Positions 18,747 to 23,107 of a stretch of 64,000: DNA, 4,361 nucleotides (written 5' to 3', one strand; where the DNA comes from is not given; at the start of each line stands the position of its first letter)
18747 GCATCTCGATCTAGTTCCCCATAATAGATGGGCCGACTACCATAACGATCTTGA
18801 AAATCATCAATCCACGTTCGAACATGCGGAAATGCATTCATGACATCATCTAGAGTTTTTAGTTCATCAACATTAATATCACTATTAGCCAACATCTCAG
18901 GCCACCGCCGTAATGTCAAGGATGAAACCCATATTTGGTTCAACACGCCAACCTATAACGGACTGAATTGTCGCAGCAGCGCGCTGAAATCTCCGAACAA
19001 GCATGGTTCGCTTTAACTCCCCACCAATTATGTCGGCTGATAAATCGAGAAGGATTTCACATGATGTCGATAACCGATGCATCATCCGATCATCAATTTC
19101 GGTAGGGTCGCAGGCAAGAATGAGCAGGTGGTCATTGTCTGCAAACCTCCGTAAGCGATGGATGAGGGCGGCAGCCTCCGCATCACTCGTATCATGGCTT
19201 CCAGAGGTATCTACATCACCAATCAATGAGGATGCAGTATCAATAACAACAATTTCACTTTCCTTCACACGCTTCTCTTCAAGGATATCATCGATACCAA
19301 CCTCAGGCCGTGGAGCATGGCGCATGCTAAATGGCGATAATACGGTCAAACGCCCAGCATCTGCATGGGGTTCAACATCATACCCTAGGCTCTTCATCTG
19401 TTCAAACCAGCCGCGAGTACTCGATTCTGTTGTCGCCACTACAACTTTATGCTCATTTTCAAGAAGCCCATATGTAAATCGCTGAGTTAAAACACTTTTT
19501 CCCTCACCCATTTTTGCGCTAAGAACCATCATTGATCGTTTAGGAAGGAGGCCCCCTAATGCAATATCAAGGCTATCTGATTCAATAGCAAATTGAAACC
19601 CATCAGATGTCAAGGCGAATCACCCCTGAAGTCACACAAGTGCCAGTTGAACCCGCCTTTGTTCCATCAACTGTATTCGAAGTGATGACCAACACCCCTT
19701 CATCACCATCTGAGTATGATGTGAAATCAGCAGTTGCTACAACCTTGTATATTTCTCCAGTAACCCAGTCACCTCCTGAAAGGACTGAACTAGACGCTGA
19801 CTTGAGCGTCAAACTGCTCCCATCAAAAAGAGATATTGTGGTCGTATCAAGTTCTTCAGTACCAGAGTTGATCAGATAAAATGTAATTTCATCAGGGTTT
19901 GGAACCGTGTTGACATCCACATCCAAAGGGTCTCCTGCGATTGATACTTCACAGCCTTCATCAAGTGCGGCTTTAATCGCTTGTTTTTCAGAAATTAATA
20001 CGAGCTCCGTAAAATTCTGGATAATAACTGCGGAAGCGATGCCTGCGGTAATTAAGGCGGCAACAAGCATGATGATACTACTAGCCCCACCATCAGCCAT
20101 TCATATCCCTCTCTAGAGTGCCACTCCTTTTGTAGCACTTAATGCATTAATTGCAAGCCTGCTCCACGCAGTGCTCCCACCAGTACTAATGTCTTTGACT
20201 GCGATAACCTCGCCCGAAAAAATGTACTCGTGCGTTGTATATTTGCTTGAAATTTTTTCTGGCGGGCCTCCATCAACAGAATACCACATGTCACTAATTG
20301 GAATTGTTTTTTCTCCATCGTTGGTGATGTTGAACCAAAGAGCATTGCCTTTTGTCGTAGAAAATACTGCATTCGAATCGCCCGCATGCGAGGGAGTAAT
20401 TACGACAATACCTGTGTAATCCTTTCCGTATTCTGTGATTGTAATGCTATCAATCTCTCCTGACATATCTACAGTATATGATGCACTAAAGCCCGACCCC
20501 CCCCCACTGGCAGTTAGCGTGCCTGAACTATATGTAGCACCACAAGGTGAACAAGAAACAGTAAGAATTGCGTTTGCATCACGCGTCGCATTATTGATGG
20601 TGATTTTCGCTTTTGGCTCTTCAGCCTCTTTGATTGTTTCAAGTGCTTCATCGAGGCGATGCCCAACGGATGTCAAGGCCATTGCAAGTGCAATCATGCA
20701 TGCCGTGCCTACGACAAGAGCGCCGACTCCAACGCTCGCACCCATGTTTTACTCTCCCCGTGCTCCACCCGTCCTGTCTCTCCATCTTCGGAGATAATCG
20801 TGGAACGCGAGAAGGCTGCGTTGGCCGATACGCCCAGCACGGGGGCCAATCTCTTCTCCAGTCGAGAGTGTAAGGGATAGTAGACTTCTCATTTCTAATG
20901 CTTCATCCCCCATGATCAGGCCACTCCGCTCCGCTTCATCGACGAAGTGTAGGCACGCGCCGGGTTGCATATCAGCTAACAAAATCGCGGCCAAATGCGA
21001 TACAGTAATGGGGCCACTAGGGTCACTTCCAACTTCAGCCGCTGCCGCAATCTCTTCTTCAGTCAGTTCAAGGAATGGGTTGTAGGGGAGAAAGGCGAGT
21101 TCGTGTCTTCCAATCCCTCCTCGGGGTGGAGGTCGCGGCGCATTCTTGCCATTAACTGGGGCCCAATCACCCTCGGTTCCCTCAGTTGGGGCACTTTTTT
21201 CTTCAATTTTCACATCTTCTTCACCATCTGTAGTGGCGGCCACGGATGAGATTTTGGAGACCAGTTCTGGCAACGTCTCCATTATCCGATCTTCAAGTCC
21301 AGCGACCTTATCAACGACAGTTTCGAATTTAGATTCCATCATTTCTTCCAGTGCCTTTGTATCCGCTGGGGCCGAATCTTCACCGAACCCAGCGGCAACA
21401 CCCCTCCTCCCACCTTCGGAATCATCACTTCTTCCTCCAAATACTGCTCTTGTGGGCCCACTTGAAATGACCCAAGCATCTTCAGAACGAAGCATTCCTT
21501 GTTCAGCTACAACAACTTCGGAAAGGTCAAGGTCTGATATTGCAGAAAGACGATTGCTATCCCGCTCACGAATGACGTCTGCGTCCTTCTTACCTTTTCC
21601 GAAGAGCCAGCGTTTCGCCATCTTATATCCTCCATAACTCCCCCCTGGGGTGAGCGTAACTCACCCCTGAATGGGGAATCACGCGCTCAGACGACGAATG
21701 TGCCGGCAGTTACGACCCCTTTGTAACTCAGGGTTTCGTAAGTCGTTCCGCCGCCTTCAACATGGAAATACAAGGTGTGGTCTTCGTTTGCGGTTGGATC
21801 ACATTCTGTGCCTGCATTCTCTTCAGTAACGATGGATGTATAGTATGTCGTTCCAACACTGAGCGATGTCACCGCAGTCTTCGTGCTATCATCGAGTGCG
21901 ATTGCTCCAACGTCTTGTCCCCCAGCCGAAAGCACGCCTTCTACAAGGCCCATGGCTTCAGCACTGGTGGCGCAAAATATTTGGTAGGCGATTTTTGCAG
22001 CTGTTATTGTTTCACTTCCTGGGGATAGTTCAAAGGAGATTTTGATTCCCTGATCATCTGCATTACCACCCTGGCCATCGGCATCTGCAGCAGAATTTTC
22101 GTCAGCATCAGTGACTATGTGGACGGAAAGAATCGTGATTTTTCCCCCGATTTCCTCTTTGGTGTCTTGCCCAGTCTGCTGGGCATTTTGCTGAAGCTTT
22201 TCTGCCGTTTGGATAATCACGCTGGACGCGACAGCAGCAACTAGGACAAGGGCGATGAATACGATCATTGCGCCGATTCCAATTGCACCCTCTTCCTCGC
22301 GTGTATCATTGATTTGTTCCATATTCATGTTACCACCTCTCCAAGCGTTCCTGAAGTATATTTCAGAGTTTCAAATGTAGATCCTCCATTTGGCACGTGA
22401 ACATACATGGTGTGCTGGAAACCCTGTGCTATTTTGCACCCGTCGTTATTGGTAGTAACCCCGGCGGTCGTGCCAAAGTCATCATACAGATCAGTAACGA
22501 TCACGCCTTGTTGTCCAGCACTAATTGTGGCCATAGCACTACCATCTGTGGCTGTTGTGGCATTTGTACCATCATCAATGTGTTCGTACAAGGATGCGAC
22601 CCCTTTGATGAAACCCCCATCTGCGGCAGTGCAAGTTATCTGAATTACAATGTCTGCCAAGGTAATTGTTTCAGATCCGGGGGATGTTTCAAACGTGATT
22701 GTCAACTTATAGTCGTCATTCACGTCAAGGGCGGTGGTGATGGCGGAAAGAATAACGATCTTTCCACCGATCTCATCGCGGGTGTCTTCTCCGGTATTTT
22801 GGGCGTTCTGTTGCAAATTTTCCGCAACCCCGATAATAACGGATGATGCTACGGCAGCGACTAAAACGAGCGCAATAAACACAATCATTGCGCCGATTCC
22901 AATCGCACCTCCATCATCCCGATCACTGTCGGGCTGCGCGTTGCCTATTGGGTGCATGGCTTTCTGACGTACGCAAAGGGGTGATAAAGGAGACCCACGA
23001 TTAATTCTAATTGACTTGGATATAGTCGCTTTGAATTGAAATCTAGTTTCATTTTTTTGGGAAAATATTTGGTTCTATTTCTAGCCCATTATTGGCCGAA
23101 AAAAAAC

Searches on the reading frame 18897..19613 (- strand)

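Call 5: search_protein_families(library=pfam, proteins=[window:18897-19613:-], max_evalue=0.1)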
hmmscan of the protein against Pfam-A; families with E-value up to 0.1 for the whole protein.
window:18897-19613:- (238 aa): 8 families
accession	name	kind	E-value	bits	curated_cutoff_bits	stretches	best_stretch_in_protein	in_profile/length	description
PF06745.19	ATPase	-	3.3e-13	50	26.6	1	15-210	8-206/231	KaiC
PF13481.12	AAA_25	-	3.5e-08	33.8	27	1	14-160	21-179/195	AAA domain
PF25199.1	nSTAND_NTPase5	-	0.0014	18.9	34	1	25-65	40-80/145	Novel STAND NTPase 5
PF00004.35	AAA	-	0.011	16.7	21.2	1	107-184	46-126/131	ATPase family associated with various cellular activities (AAA)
PF00448.28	SRP54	-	0.028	14.5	22.7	0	31-128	6-93/196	SRP54-type protein, GTPase domain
PF20720.3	nSTAND3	-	0.04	14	27.2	0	23-62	14-53/155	Novel STAND NTPase 3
PF13401.12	AAA_22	-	0.046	14.5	27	0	26-174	5-127/130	AAA domain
PF02367.23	TsaE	-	0.065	13.6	26.6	1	18-54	13-49/128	Threonylcarbamoyl adenosine biosynthesis protein TsaE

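Call 68: search_protein_families(library=ncbifam, proteins=[window:18897-19613:-], max_evalue=0.01)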
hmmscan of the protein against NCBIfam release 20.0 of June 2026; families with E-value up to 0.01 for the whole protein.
window:18897-19613:- (238 aa): 9 families
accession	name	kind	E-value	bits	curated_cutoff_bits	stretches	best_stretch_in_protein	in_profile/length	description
NF052589.1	ArlH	equivalog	1.1e-50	172.5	215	1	9-238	3-229/229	archaellum protein ArlH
NF006320.0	PRK08533.1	equivalog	7.4e-42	143.5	215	1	6-238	4-230/230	flagellar accessory protein FlaH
NF004723.0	PRK06067.1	subfamily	1.1e-25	90.6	194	1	13-230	21-233/243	flagellar accessory protein FlaH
TIGR03881.1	KaiC_arch_4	hypoth_equivalog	2.5e-10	40.5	247.8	1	13-111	8-109/231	KaiC domain-containing protein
NF006799.0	PRK09302.1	equivalog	7.9e-10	37.9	408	1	13-205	260-446/515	circadian clock protein KaiC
TIGR03877.1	thermo_KaiC_1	hypoth_equivalog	2.4e-09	37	307.25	1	15-96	11-92/238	KaiC domain-containing protein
TIGR03880.1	KaiC_arch_3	hypoth_equivalog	5.4e-08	32.6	249.45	1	15-92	5-83/224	KaiC domain-containing protein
TIGR00416.1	sms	equivalog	0.00025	19.9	403.05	1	7-137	75-190/454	DNA repair protein RadA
TIGR02655.1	circ_KaiC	equivalog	0.0017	17.1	546.25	1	16-93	12-89/484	circadian clock protein KaiC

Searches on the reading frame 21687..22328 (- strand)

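Call 5: search_protein_families(library=pfam, proteins=[window:21687-22328:-], max_evalue=0.1)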
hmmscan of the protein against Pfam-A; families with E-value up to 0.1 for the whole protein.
window:21687-22328:- (213 aa): 1 family
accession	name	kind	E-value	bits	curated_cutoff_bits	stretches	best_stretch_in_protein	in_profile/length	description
PF01917.21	Arch_flagellin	-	6.9e-15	56.2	29.5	1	14-157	1-125/162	Archaebacterial flagellin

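Call 68: search_protein_families(library=ncbifam, proteins=[window:21687-22328:-], max_evalue=0.01)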
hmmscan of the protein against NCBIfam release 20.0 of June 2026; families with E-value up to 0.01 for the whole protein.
window:21687-22328:- (213 aa): 3 families
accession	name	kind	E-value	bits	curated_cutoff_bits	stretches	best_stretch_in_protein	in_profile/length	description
NF006325.0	PRK08541.1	subfamily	7.4e-20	71.7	210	1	9-74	5-70/221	flagellin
NF052591.1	ArlG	equivalog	2.6e-06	27.5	110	1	18-68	6-56/148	archaellum stator protein ArlG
TIGR02537.2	arch_flag_Nterm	domain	4.3e-05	22.9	20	1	12-41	2-31/33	archaellin/type IV pilin N-terminal domain-containing protein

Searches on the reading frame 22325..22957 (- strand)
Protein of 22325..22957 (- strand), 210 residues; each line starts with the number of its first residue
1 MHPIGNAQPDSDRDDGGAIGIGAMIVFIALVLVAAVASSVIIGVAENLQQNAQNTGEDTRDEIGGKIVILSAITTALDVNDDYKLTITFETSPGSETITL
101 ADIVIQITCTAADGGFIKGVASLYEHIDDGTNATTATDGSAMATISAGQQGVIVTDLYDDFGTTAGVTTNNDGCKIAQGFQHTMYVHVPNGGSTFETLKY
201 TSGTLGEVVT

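Call 5: search_protein_families(library=pfam, proteins=[window:22325-22957:-], max_evalue=0.1)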
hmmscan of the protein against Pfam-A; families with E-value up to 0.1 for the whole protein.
window:22325-22957:- (210 aa): 2 families
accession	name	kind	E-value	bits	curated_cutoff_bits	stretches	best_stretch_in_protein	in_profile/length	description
PF01917.21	Arch_flagellin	-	1.7e-16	61.4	29.5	1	17-168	1-150/162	Archaebacterial flagellin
PF11681.13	KPP10_Orf10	-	0.022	15.1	25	1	98-156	4-67/144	Bacteriophage KPP10, Structural protein ORF10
